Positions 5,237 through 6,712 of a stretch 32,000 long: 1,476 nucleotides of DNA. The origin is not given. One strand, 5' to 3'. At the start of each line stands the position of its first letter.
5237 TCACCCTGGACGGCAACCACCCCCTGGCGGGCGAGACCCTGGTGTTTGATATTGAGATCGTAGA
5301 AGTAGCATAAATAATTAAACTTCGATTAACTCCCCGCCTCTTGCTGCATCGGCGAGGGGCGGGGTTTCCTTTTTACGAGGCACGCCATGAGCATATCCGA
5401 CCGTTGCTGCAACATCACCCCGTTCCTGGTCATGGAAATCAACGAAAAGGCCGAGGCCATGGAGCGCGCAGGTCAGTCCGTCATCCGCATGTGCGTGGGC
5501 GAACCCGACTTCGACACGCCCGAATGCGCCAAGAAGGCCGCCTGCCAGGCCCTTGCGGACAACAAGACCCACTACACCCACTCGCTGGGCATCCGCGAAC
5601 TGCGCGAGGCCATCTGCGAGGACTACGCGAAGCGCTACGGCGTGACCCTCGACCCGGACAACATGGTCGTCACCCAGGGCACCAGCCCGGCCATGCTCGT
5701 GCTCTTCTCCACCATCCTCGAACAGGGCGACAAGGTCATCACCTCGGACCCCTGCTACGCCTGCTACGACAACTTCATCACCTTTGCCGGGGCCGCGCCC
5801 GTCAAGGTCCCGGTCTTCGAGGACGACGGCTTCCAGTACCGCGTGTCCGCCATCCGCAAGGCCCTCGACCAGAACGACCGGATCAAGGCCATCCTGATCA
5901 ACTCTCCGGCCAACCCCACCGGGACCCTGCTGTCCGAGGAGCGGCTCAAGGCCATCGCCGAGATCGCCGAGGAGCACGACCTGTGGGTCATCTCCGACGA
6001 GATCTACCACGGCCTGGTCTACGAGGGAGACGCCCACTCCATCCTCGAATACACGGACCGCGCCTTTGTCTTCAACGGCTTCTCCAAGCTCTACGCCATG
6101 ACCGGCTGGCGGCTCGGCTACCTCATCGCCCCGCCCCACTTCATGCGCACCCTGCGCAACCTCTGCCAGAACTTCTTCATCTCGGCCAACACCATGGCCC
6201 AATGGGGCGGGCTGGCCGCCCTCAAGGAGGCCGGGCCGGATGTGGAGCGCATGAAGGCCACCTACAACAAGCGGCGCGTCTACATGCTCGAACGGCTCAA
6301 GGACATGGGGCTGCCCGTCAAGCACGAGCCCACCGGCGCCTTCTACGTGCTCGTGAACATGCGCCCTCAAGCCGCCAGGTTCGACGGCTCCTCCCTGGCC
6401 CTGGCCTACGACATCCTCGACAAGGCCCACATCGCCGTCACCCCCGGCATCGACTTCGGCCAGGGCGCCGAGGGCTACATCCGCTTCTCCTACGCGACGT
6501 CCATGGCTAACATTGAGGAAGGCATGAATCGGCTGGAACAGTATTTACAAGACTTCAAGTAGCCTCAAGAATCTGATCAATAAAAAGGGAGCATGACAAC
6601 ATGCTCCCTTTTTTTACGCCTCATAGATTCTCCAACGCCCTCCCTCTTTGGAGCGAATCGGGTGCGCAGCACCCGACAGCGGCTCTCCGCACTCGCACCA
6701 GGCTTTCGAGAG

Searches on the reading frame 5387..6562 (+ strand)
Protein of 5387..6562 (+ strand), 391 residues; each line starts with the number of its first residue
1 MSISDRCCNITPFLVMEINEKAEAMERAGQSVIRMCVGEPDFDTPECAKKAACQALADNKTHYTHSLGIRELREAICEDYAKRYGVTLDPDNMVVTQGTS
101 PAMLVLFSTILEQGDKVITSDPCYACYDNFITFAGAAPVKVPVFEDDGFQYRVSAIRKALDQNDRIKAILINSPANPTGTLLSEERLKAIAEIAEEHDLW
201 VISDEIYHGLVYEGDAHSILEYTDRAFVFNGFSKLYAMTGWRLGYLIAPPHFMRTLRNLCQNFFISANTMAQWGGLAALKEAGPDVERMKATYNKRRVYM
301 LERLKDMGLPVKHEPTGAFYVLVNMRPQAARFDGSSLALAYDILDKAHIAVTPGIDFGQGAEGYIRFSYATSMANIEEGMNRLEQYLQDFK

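Call 88: search_protein_families(library=pfam, proteins=[window:5387-6562:+], max_evalue=0.00001)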
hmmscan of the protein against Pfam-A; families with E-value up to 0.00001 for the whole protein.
window:5387-6562:+ (391 aa): 4 families
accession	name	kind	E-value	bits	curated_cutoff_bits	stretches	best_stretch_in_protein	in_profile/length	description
PF00155.27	Aminotran_1_2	-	2.8e-66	224.6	19.7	1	32-383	3-361/361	Aminotransferase class I and II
PF01212.27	Beta_elim_lyase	-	2.6e-08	34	27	1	50-204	17-168/288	Beta-eliminating lyase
PF01041.23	DegT_DnrJ_EryC1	-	7e-08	32.5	19.8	1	94-204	44-145/360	DegT/DnrJ/EryC1/StrS aminotransferase family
PF01053.26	Cys_Met_Meta_PP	-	1.6e-06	27.4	27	1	95-206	73-175/381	Cys/Met metabolism PLP-dependent enzyme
